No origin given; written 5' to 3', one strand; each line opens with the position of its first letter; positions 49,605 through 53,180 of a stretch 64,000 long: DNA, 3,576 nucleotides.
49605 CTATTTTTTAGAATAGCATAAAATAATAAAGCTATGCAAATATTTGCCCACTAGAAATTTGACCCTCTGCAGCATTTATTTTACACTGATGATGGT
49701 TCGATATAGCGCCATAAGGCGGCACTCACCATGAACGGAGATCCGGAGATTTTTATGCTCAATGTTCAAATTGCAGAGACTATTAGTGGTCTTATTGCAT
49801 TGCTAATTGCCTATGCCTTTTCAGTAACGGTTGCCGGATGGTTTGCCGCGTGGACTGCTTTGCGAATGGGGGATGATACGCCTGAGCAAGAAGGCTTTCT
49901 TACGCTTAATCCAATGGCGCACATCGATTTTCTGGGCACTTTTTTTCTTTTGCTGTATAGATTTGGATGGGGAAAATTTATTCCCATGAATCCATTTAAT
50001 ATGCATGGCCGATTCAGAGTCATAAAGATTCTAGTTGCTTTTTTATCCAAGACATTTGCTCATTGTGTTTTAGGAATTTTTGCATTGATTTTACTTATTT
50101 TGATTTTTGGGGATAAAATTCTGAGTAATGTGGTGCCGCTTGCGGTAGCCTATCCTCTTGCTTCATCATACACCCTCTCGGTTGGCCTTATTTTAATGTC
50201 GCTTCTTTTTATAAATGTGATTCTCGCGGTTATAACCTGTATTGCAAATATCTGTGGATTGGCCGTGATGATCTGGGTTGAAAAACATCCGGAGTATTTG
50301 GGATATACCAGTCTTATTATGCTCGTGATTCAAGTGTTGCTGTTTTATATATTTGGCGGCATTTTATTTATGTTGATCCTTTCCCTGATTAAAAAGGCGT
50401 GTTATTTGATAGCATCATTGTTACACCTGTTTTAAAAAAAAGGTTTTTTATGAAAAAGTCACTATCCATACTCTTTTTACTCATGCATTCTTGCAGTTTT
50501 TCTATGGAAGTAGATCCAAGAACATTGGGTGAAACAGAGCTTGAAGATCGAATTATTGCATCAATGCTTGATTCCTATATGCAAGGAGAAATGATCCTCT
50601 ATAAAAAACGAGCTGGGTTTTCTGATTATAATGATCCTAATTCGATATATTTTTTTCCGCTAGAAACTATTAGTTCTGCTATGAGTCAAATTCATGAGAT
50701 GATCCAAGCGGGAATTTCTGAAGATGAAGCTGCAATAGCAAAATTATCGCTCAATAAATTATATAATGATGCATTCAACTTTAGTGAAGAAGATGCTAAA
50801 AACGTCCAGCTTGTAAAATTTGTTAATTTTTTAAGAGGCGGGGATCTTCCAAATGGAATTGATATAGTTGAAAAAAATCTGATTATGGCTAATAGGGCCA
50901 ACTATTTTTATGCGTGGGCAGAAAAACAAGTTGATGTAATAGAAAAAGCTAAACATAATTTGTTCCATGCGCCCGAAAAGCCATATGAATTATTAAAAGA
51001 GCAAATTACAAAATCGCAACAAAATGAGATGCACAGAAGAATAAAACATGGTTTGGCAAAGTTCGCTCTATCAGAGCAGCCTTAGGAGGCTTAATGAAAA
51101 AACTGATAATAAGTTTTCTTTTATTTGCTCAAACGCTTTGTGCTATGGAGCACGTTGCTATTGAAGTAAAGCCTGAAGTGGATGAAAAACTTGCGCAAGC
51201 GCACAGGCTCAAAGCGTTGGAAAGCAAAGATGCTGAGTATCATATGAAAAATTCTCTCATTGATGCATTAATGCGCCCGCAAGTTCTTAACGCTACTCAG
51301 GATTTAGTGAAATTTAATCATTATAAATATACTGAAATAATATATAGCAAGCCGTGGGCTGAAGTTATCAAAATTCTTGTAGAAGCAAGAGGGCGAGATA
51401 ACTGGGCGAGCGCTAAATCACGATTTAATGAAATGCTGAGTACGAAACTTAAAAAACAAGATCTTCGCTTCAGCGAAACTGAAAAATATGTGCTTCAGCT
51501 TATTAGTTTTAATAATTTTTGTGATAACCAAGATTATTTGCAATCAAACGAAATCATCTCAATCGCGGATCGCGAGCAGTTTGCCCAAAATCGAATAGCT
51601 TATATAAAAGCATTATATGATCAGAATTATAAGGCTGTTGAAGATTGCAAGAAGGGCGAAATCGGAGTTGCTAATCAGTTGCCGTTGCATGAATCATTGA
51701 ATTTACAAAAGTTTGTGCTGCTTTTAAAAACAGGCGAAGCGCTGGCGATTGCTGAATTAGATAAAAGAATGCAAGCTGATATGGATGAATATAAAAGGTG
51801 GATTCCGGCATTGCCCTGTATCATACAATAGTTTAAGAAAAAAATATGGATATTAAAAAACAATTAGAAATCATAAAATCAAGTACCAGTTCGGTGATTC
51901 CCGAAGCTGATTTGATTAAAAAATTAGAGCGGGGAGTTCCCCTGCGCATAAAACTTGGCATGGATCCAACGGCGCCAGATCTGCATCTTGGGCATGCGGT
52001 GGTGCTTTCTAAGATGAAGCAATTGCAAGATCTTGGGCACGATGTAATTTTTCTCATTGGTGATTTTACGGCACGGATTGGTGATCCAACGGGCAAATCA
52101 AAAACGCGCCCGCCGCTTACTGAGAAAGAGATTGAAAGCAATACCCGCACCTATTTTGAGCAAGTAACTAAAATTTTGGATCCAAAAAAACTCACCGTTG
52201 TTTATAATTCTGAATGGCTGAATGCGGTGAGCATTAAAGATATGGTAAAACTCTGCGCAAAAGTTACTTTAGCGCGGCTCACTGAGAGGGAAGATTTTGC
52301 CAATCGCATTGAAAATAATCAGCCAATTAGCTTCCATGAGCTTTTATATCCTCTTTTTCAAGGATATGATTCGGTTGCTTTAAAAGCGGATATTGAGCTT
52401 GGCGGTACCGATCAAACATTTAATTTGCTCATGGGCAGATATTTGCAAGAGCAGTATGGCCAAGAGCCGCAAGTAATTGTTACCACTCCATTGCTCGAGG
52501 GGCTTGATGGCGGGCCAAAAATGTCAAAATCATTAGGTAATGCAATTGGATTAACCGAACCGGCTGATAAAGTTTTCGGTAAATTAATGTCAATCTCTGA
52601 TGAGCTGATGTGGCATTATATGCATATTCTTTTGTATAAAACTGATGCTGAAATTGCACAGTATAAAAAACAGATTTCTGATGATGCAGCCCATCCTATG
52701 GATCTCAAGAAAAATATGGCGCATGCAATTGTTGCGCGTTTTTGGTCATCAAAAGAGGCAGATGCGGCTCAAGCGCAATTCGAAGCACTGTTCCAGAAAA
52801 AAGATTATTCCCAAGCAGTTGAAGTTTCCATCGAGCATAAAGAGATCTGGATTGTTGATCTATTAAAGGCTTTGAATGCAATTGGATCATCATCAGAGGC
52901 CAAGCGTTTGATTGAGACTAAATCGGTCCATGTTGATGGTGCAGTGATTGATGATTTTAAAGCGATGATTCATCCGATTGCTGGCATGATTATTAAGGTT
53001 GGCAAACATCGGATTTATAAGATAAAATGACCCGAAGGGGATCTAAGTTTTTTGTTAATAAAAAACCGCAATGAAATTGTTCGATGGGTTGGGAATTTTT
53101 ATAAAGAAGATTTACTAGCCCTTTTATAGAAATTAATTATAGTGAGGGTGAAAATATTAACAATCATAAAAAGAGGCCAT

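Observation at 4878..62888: Near-invariant Met (mostly Met-Glu/Gln/Asn) at the predicted signal-peptide cleavage site of ~28 unrelated secreted proteins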

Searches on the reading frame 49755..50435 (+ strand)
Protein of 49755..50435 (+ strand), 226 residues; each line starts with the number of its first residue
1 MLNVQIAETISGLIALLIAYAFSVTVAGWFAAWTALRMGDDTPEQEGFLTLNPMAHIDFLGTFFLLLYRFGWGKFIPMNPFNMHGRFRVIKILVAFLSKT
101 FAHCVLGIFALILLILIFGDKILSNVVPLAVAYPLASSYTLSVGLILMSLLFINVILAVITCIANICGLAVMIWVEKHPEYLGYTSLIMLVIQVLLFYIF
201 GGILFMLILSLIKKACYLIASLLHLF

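Call 23: find_related_loci(query=A1, collection=metagenome_contigs, flank=10000)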
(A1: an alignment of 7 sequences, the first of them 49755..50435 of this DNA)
Query A1 (226 aa) in metagenome_contigs; peptide patterns used: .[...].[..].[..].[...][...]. (x = any residue, [..] = any of these).
600 stretches matched a pattern (row limit reached: there are more); 584 encode a relative of the query (tblastn E <= 1e-3); the best 80 are kept; 80 distinct loci.
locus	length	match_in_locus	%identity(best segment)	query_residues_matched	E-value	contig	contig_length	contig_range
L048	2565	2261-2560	71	1-100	5e-47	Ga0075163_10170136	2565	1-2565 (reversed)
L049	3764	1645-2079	39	8-164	2e-20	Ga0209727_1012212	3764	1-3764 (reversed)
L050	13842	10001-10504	33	32-165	5e-20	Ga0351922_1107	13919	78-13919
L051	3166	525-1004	34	1-174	6e-20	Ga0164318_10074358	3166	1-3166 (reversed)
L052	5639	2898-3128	49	17-93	1e-19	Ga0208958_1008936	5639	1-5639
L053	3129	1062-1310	43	2-88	1e-19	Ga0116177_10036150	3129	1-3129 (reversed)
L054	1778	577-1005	37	22-128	1e-19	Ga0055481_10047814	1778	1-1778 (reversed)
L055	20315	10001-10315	39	1-110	8e-19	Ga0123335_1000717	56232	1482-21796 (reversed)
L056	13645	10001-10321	38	1-112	9e-19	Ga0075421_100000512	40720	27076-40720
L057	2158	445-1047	32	1-210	8e-19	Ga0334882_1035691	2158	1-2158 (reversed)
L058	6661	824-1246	38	18-164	2e-18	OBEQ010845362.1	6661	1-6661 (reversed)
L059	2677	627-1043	36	3-153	2e-18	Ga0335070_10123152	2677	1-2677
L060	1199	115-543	36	1-157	1e-18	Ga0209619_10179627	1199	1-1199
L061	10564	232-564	41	1-112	3e-18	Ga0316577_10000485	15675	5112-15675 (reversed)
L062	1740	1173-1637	35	1-164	6e-18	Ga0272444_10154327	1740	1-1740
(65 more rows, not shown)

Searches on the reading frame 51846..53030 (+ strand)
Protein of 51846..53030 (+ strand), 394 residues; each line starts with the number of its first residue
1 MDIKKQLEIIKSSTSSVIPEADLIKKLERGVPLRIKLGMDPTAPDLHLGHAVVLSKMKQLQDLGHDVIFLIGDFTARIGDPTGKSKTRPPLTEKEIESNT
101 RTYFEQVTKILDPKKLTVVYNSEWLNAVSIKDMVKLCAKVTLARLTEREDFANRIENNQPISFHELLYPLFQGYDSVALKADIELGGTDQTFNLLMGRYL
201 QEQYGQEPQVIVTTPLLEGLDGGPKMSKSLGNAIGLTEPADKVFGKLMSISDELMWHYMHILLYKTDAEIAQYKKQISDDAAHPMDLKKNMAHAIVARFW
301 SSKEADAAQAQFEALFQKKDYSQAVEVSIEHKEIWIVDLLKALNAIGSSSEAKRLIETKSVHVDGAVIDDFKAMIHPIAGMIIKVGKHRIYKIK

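Call 5: find_encoding_contigs(protein=window:51846-53030:+, flank=10000, max_places=6)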
Protein window:51846-53030:+ (394 aa): 1 contig read that carries it; 1 place shown.
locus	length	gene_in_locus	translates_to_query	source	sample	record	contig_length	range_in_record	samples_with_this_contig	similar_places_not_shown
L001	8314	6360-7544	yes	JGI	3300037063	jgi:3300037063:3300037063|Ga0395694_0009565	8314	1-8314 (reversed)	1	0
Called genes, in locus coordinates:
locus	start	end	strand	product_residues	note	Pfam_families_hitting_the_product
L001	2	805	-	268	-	?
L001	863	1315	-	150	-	PF02130:YbeY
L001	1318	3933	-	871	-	PF00133:tRNA-synt_1, PF01406:tRNA-synt_1e (faint), PF09334:tRNA-synt_1g, PF00133:tRNA-synt_1, PF08264:Anticodon_1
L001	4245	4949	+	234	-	-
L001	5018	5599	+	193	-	-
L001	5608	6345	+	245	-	-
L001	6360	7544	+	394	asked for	PF00579:tRNA-synt_1b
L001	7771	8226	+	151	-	-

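Call 8: find_related_loci(query=window:51846-53030:+, collection=genome_contigs, flank=10000)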
Query window:51846-53030:+ (394 aa) in genome_contigs; peptide patterns used: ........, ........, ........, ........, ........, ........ (x = any residue, [..] = any of these).
94 stretches matched a pattern; 46 encode a relative of the query (tblastn E <= 1e-3); 46 distinct loci.
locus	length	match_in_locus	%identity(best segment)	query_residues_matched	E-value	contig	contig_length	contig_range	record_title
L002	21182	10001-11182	89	1-394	0e+0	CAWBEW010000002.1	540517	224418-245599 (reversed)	MAG: uncultured bacterium isolate MFD09495.bin.3.65 genome assembly, contig: contig_7330, whole genome shotgun sequence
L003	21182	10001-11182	85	1-394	0e+0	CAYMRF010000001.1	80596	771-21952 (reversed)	MAG TPA_asm: uncultured Pseudomonadota bacterium isolate SRP262948_co1_58 genome assembly, contig: NODE_323_length_80596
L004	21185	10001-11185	83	1-394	0e+0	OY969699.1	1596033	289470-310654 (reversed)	MAG: uncultured bacterium isolate MFD09495.bin.c.10 genome assembly, chromosome: 1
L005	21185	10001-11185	84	1-394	0e+0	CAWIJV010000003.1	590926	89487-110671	MAG: uncultured bacterium isolate MFD09495.bin.1.131 genome assembly, contig: contig_947, whole genome shotgun sequence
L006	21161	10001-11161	71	3-386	0e+0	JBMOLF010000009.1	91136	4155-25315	MAG: Candidatus Dependentiae bacterium isolate Betzabe_MAG017 MAG017_9, whole genome shotgun sequence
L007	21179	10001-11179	68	3-393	0e+0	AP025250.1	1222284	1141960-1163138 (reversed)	Candidatus Dependentiae bacterium Noda2021 DNA, complete genome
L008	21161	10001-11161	66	10-393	7e-176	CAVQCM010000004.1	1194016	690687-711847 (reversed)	MAG: uncultured bacterium isolate MFD02416.bin.1.157 genome assembly, contig: contig_7006, whole genome shotgun sequence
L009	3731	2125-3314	68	1-394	7e-159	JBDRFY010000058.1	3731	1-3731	MAG: bacterium isolate MEGAHIT-group-1.402 k141_1333735, whole genome shotgun sequence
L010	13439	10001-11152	49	1-393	4e-117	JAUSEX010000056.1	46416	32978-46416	MAG: Candidatus Omnitrophota bacterium isolate E14_maxbin.253 E14_k141_1139522, whole genome shotgun sequence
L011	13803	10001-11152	49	1-393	1e-116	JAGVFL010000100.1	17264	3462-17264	MAG: Candidatus Omnitrophota bacterium isolate DeMMO2_44 c_000000000529, whole genome shotgun sequence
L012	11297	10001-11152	47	1-393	7e-114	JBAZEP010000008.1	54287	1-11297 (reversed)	MAG: Candidatus Omnitrophota bacterium isolate SO_2017_LW3_129 NODE_1233_length_54287_cov_5.285635_LW162_2017, whole gen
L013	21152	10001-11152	48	1-393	7e-114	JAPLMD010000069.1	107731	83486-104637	MAG: Candidatus Omnitrophota bacterium isolate LacPavin_0920_SED5_MAG_41_13 LacPavin_0920_SED5_scaffold_654521, whole ge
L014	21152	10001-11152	48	1-393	6e-114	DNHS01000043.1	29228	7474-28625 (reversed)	MAG TPA_asm: Candidatus Omnitrophota bacterium isolate UBA10183 contig_73882, whole genome shotgun sequence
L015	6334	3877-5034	45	1-394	6e-111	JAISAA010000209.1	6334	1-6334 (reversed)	MAG: Oscillospiraceae bacterium isolate Gx481_bin119 k119_2651412, whole genome shotgun sequence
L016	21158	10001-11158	46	1-394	1e-108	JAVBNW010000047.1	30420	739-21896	MAG: Eubacteriales bacterium isolate EPI_MAG_00092 c_000011612612, whole genome shotgun sequence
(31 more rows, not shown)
